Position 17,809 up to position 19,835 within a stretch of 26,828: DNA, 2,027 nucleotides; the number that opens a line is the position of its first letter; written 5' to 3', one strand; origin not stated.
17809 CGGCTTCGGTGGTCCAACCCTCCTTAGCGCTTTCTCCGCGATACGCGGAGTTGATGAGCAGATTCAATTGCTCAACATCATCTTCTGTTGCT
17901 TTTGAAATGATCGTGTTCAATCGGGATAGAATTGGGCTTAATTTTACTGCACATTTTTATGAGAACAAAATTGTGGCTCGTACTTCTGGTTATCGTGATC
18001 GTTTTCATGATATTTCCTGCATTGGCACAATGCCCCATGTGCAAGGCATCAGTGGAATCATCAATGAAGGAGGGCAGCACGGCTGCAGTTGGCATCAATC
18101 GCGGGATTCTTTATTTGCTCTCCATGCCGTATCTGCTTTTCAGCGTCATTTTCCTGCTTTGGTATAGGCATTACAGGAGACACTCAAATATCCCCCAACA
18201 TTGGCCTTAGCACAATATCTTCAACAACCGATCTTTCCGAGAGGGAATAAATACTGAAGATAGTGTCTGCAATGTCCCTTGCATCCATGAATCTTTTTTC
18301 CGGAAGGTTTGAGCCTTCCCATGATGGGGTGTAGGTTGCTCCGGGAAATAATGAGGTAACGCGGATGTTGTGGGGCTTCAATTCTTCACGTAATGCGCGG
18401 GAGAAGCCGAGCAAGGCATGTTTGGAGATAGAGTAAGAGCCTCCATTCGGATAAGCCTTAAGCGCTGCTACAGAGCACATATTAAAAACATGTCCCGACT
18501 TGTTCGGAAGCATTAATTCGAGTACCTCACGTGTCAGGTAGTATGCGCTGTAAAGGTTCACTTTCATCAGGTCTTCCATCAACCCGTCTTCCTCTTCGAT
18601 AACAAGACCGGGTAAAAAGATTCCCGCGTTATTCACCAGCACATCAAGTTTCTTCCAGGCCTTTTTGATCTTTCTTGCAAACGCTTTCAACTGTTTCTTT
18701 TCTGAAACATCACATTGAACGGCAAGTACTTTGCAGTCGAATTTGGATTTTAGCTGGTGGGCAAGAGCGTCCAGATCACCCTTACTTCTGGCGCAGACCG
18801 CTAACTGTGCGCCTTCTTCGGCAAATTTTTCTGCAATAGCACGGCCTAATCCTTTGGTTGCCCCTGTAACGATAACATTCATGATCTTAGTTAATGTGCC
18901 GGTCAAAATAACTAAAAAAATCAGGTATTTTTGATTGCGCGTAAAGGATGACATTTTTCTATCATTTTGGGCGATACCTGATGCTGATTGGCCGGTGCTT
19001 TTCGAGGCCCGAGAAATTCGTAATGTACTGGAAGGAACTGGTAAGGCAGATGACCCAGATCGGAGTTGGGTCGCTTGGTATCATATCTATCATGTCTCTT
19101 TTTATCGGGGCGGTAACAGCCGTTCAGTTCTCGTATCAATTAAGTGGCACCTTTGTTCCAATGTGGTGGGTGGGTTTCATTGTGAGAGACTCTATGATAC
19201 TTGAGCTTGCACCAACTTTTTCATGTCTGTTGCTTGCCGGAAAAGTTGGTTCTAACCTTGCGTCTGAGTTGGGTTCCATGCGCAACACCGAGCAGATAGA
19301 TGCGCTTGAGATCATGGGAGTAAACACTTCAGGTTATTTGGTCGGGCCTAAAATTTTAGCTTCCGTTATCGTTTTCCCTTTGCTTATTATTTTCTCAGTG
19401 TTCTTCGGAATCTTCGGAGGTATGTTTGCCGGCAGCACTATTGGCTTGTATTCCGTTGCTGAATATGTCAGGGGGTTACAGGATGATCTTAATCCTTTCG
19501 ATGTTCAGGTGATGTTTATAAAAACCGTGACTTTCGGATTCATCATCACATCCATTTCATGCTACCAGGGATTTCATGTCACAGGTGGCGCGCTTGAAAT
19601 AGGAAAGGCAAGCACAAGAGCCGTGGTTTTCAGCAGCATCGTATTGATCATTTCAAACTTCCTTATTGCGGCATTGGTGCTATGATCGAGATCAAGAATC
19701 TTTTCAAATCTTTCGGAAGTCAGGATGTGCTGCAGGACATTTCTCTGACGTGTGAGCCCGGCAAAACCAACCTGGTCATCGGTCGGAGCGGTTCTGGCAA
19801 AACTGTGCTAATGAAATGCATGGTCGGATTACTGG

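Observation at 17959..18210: QCPMC mini-protein: candidate unrecognised copper-handling factor of the oxidase cluster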

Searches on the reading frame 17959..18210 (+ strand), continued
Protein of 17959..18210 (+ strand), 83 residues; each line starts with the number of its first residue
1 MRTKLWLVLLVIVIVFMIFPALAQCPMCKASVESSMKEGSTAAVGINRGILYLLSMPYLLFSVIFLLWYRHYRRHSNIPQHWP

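Call 32: find_encoding_contigs(protein=P0231, flank=7000, max_places=1)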
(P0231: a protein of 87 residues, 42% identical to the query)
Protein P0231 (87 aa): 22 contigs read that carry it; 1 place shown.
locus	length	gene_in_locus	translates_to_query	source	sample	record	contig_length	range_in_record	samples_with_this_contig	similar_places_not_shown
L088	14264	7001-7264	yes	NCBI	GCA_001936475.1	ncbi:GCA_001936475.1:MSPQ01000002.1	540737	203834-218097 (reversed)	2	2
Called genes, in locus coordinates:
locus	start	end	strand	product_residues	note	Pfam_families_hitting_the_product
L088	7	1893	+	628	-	PF00115:COX1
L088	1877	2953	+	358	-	PF02628:COX15-CtaA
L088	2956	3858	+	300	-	PF01040:UbiA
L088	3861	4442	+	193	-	PF00510:COX3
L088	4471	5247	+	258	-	PF00510:COX3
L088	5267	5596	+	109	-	PF03626:COX4_pro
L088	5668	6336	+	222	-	PF00578:AhpC-TSA (weak), PF02630:SCO1-SenC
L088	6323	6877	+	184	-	PF04238:DUF420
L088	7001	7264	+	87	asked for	-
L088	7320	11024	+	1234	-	PF00512:HisKA, PF02518:HATPase_c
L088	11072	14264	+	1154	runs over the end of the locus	-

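Call 33: find_encoding_contigs(protein=P0271, flank=7000, max_places=1)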
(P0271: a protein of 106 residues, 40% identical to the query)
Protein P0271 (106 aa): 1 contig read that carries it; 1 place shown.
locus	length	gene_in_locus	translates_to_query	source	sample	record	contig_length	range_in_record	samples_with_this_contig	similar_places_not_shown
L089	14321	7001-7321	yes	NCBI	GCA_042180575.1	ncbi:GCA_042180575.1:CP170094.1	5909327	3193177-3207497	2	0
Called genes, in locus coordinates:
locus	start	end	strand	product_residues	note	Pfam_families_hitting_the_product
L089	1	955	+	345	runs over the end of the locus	PF03435:Sacchrp_dh_NADP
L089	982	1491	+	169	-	-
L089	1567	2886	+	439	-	PF00875:DNA_photolyase, PF03441:FAD_binding_7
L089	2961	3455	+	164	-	PF00034:Cytochrom_C, PF13442:Cytochrome_CBB3 (weak)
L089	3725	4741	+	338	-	PF02912:Phe_tRNA-synt_N, PF01409:tRNA-synt_2d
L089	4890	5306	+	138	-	PF11325:DUF3127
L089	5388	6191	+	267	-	PF00290:Trp_syntA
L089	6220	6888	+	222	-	PF14219:DUF4328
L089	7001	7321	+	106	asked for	-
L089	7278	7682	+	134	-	-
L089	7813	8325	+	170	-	PF25919:BSH_CusB (faint), PF00364:Biotin_lipoyl, PF25984:BSH_YknX (weak)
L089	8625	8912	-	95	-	PF00076:RRM_1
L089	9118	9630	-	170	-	PF06052:3-HAO, PF07883:Cupin_2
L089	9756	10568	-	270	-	PF13640:2OG-FeII_Oxy_3, PF13661:2OG-FeII_Oxy_4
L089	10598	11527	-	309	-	PF01379:Porphobil_deam, PF03900:Porphobil_deamC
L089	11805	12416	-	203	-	-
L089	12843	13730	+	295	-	PF00561:Abhydrolase_1, PF12146:Hydrolase_4, PF12697:Abhydrolase_6, PF00326:Peptidase_S9, PF02230:Abhydrolase_2 (faint)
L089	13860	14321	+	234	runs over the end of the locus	PF02224:Cytidylate_kin, PF13189:Cytidylate_kin2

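Call 37: list_cluster_members(proteins=[P0036, P0070, P0093, P0118, P0158, P0030, P0031, P0144, P0182, P0106])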
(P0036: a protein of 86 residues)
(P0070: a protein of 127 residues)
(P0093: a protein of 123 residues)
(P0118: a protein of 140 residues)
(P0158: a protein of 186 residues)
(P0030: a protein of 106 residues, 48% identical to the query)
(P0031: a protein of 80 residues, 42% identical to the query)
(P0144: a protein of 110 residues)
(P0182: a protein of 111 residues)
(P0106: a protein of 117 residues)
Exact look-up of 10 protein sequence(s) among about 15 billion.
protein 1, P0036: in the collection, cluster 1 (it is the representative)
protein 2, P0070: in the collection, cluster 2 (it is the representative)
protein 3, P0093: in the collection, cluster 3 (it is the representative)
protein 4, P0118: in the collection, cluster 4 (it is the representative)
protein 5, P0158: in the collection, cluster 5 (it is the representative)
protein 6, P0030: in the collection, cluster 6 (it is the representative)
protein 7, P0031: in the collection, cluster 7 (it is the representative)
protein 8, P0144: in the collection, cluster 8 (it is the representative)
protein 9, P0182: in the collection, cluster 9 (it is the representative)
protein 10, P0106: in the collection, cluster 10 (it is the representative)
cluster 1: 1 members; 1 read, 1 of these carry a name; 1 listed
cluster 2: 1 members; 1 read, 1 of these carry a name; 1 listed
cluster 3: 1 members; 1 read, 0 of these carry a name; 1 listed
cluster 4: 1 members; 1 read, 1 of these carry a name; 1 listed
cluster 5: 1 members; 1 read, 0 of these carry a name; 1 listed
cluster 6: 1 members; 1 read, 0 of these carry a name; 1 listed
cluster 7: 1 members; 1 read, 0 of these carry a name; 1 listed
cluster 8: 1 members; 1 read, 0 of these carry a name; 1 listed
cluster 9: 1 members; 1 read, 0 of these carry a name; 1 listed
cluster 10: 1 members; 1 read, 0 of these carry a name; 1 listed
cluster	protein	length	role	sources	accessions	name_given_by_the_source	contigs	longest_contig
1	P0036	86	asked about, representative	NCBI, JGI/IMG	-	hypothetical protein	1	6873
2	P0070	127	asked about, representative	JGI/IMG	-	hypothetical protein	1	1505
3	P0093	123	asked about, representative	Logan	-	-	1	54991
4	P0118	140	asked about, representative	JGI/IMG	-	hypothetical protein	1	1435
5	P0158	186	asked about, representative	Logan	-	-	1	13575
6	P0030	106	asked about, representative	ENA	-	-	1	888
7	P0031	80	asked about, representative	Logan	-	-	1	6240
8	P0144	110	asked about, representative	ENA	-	-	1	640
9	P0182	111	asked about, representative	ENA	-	-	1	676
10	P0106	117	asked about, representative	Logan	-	-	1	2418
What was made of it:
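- Tried and rejected: The first list_cluster_members look-up gave no taxon names (call 37).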

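Call 49: predict_structure(alignment_id=A3)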
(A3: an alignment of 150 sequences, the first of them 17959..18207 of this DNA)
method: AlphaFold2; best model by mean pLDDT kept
length: 83 residues; sequences in the alignment: 150
mean_pLDDT: 85.8   pTM: 0.53
mean pLDDT of the five models: 85.8, 85.4, 84.5, 82.8, 79.6
residues with pLDDT >= 90: 37; 70-90: 39; 50-70: 7; < 50: 0
segments of 3 or more residues with pLDDT < 50: none
pLDDT, mean of each block of 10 residues (from residue 1): 85 81 69 91 84 92 98 90 77
secondary structure, 60 per line:
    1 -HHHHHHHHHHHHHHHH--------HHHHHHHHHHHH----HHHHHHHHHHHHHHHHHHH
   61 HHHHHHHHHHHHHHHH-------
elements in order: H2-17 H26-37 H42-76
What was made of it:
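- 18028..18099 (+): Periplasmic head Q24-N47, carrying Q24-C25-P26-M27-C28 (18028-18042), then a short amphipathic helix and a turn. AF2 places C25/C28 at the N-cap of helix 26-37 (call 49; mean pLDDT 85.8, but about 69 over residues 21-30).
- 18103..18165 (+): Conserved transmembrane helix (G49-Y69). AF2 helix 42-76 (call 49).
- On SCO1/SenC and thioredoxin-fold reductases (TlpA, ResA): The AF2 model is all-helical (call 49).
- On HMA domain (PF00403; CopZ/Atx1): Only the helix N-cap position of the CxxC is shared (call 49).
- Closest known: Atx1/CopZ HMA domains. Same: The CxxC lies at the N-terminus of an alpha-helix (AF2 model, call 49).
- AF2 mean pLDDT 85.8, with the CxxC at a helix N-cap (call 49). 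The CxxC sits at a helix N-cap (call 49), which is the classic redox-active geometry.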

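Call 58: find_encoding_contigs(protein=P0032, flank=3000, max_places=2)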
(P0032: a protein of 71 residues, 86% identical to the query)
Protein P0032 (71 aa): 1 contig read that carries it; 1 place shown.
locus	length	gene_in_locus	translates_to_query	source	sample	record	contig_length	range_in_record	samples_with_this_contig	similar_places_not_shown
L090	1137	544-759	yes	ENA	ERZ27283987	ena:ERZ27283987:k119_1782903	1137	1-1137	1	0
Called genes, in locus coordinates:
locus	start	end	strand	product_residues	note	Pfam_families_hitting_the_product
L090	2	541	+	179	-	?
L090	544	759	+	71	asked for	-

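Call 64: search_protein_families(library=pfam, proteins=[L025:1901-2548:+, L025:2802-3830:+, L025:3888-4727:+, L025:4734-5237:+, L025:5319-5915:+, L025:6285-7253:-, L055:3031-4722:+, L055:4287-5399:+, L055:5406-5987:+, L055:6433-7149:-], max_evalue=0.001)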
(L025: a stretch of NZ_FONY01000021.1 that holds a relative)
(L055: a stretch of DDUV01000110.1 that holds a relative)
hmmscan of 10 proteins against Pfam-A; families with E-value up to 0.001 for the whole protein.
L025:1901-2548:+ (215 aa): 2 families
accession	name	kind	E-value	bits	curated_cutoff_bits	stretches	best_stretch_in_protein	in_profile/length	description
PF13715.12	CarbopepD_reg_2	-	3.9e-11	43.3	32.2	1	35-119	2-88/88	CarboxypepD_reg-like domain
PF13620.12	CarboxypepD_reg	-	3.6e-06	27.7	32.3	1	34-91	2-64/82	Carboxypeptidase regulatory-like domain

L025:2802-3830:+ (342 aa): 4 families
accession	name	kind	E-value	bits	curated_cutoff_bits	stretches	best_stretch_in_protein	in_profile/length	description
PF06723.19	MreB_Mbl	-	8.4e-126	419.7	27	1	9-336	2-325/327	MreB/Mbl protein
PF00012.26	HSP70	-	1.3e-10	40.6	20.6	1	104-199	135-236/599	Hsp70 protein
PF14450.12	FtsA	-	5.4e-10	40.1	31.8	1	158-317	2-112/127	Cell division protein FtsA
PF00022.25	Actin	-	1.7e-08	33.9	27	0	33-202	31-192/410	Actin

L025:3888-4727:+ (279 aa): 1 family
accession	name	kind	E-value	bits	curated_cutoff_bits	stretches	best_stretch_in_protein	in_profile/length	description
PF04085.20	MreC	-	5.8e-38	130.4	28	1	113-261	1-147/147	Rod shape-determining protein MreC, barrel core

L025:4734-5237:+ (167 aa): 0 families

L025:5319-5915:+ (198 aa): 1 family
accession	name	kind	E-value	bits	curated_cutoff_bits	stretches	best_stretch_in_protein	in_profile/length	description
PF04238.17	DUF420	-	1.5e-45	155.1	30.5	1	50-193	1-130/130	Protein of unknown function (DUF420)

L025:6285-7253:- (322 aa): 2 families
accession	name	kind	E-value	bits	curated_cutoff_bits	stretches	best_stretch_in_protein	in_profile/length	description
PF00520.37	Ion_trans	-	4.9e-46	157.3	25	1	23-268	2-239/241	Ion transport protein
PF08016.18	PKD_channel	-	4.4e-11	43.1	22.4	1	108-264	98-224/225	Polycystin cation channel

L055:3031-4722:+ (563 aa): 1 family
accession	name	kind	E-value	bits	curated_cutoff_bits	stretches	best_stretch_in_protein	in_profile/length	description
PF13584.12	BatD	-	5e-33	114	24.1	2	43-138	1-92/92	BatD DUF11 like domain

L055:4287-5399:+ (370 aa): 0 families

L055:5406-5987:+ (193 aa): 1 family
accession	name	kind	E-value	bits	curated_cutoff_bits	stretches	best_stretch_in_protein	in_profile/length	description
PF04238.17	DUF420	-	5.7e-41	140.3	30.5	1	46-188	1-130/130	Protein of unknown function (DUF420)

L055:6433-7149:- (238 aa): 1 family
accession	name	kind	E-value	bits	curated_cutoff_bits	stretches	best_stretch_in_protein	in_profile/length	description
PF03167.25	UDG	-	7.3e-18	65.4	24.3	1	68-224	5-140/141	Uracil DNA glycosylase superfamily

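Call 66: search_protein_families(library=pfam, alignment_id=A3, max_evalue=0.01)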
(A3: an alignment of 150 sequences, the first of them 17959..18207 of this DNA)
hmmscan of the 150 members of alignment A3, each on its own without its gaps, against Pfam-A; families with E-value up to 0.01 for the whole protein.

A. member 1, window:17959-18207:+ (83 aa): 1 family
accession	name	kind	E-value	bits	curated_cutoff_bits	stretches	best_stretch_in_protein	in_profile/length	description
PF10066.14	DUF2304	-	0.006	17.3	25.5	0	5-23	33-51/106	Uncharacterized conserved protein (DUF2304)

B. families by the number of members that match (of 150 scanned): 23 families
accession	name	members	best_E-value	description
PF10716.14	NdhL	4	0.0035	NADH dehydrogenase transmembrane subunit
PF13994.11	PgaD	2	3.6e-05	PgaD-like protein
PF19592.4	DUF6097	2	0.0042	Family of unknown function (DUF6097)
PF10601.15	zf-LITAF-like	2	0.0047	LITAF-like zinc ribbon domain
PF19762.4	DUF6249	2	0.0059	Domain of unknown function (DUF6249)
PF17410.7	Stevor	1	0.001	Subtelomeric Variable Open Reading frame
PF23997.1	DUF7315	1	0.0016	Domain of unknown function (DUF7315)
PF04535.17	CASP_dom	1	0.0022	Casparian strip membrane protein domain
PF13273.12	DUF4064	1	0.0023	Protein of unknown function (DUF4064)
PF06716.16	MP_p6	1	0.0028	Movement protein p6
PF08693.15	SKG6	1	0.0028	SKG6 family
PF07843.16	DUF1634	1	0.0033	Protein of unknown function (DUF1634)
PF04956.18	TrbC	1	0.0042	TrbC/VIRB2 pilin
PF10277.15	Frag1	1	0.0043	Frag1/DRAM/Sfk1 family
PF13198.11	DUF4014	1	0.0048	Protein of unknown function (DUF4014)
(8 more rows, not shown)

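Call 68: fold_search(model_id=the predicted structure, library=pdb)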
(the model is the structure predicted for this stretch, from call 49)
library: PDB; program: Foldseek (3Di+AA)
matches with E <= 10: 4; with E <= 0.001: 0
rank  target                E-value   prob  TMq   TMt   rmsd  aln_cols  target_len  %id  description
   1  9nlh_H                8.1e+00  0.05  0.27  0.05   7.6        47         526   15  E.coli Initiation complex with YheS-EQ2 (released 2025-04-02)
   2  2jvg_MODEL_1_A        8.1e+00  0.04  0.25  0.28  14.5        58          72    5  Structure of C3-binding domain 4 of Staphylococcus aureus protein Sbi (released 2008-06-10)
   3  2kp8_MODEL_1_A        9.5e+00  0.04  0.37  0.41   7.2        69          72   16  Ligand bound to a model peptide that mimics the open fusogenic form (released 2010-01-19)
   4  6azr_A                9.5e+00  0.04  0.32  0.14   6.8        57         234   14  Crystal structure of the T264A HK853cp-BeF3-RR468 complex (released 2017-12-27)
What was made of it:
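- On Oxidase subunit IV (COX4_pro, PF03626) or another solved oxidase subunit: Foldseek found nothing with E < 8 (call 68).
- Tried and rejected: Foldseek of the AF2 model against the PDB: no match with E < 8 (call 68).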

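Call 81: search_protein_families(library=pfam, proteins=[L045:4724-5368:+, L087:5807-6154:+, L087:6160-6459:+, L050:5256-6002:+, L050:6241-6636:+], max_evalue=0.01)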
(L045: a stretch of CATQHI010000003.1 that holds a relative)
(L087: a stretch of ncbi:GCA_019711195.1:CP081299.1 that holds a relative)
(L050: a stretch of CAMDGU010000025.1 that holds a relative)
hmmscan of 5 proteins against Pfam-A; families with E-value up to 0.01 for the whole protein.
L045:4724-5368:+ (214 aa): 0 families

L087:5807-6154:+ (115 aa): 0 families

L087:6160-6459:+ (99 aa): 0 families

L050:5256-6002:+ (248 aa): 3 families
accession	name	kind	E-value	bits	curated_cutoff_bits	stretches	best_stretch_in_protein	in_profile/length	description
PF05050.19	Methyltransf_21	-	1.4e-18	68.1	22.7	1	54-198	1-149/173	Methyltransferase FkbM domain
PF13489.12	Methyltransf_23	-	0.0013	18.9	27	1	42-91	16-61/164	Methyltransferase domain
PF01269.23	Fibrillarin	-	0.0075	15.9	27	0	46-93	69-117/227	Fibrillarin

L050:6241-6636:+ (131 aa): 1 family
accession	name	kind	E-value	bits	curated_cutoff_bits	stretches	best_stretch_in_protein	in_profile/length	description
PF06170.17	DUF983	-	9.6e-10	39.1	22.6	1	32-110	1-77/85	Protein of unknown function (DUF983)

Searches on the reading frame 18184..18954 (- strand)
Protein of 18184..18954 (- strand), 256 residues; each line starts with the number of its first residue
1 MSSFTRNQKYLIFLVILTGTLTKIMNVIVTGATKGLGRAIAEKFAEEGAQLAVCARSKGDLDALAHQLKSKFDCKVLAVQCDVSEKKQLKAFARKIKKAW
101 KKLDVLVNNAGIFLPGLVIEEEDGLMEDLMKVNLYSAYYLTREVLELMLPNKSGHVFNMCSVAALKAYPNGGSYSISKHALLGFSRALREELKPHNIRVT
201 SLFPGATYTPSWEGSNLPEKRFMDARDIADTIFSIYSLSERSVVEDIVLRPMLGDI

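Call 4: search_protein_families(library=pfam, proteins=[window:18184-18954:-], max_evalue=0.01)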
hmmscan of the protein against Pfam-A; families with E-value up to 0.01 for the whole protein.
window:18184-18954:- (256 aa): 6 families
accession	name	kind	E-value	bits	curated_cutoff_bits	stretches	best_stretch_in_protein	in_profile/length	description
PF00106.31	adh_short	-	2.1e-54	184.4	26.6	1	26-215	2-190/195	short chain dehydrogenase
PF13561.12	adh_short_C2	-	2.3e-43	148.9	27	1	31-217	1-186/236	Enoyl-(Acyl carrier protein) reductase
PF08659.16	KR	-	9.7e-15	55.4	22.6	1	27-190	3-165/180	KR domain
PF23441.1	SDR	-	8e-10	39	27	1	26-216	9-203/258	SDR-like rossmann domain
PF01370.27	Epimerase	-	0.0016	18.3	20.9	1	27-217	1-181/240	NAD dependent epimerase/dehydratase family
PF04321.23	RmlD_sub_bind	-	0.0035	16.9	27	1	25-94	1-48/287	RmlD substrate binding domain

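Call 5: search_protein_families(library=ncbifam, proteins=[window:18184-18954:-], max_evalue=1)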
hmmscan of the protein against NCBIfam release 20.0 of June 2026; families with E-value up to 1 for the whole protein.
window:18184-18954:- (256 aa): 248 families (the best 25 are shown)
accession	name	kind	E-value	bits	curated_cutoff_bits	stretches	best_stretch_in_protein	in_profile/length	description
NF005672.0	PRK07454.1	equivalog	3.9e-50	170.3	234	1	23-254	5-239/241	SDR family oxidoreductase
NF005806.0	PRK07666.1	equivalog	1.2e-48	165.5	286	1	25-246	8-231/239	3-ketoacyl-ACP reductase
NF004825.0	PRK06181.1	equivalog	8.4e-46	156.4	215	1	26-209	8-190/268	SDR family oxidoreductase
NF005594.0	PRK07326.1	equivalog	5.6e-44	150.5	271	1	26-252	8-232/237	SDR family oxidoreductase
NF005878.0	PRK07825.1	subfamily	5.3e-43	147.3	287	1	26-238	11-219/278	short chain dehydrogenase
NF005559.1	PRK07231.1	subfamily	1.7e-42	145.7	215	1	26-212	6-191/249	glucose 1-dehydrogenase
NF009466.0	PRK12826.1-2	subfamily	1.6e-41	142.4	222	1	25-243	4-233/248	3-oxoacyl-ACP reductase FabG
TIGR01830.1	3oxo_ACP_reduc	equivalog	4.4e-39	134.6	297.75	1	27-209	1-183/239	3-oxoacyl-[acyl-carrier-protein] reductase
NF006073.0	PRK08219.1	equivalog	2.1e-38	132.3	218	1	26-252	5-225/227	SDR family oxidoreductase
NF004198.0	PRK05653.1-3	equivalog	1.4e-37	129.5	296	1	25-211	8-193/248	3-oxoacyl-ACP reductase FabG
NF005469.0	PRK07063.1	equivalog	5.7e-37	127.6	306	1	26-211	9-195/260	SDR family oxidoreductase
NF009093.0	PRK12429.1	subfamily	8.6e-37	126.8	258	1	27-210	8-190/259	3-hydroxybutyrate dehydrogenase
NF006118.0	PRK08264.1-4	subfamily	1.4e-36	126.2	279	1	26-246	7-217/244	SDR family oxidoreductase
NF005495.0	PRK07109.1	subfamily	1.8e-36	126.1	264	1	26-213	10-198/334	SDR family oxidoreductase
NF004824.0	PRK06180.1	subfamily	2.3e-36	125.4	298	1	25-217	5-192/279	oxidoreductase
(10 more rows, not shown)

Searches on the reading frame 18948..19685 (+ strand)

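Call 4: search_protein_families(library=pfam, proteins=[window:18948-19685:+], max_evalue=0.01)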
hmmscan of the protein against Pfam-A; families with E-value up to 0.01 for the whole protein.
window:18948-19685:+ (245 aa): 1 family
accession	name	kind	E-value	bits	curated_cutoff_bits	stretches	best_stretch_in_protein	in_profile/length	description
PF02405.21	MlaE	-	1.5e-67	227.7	22.5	1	32-242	2-211/212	Permease MlaE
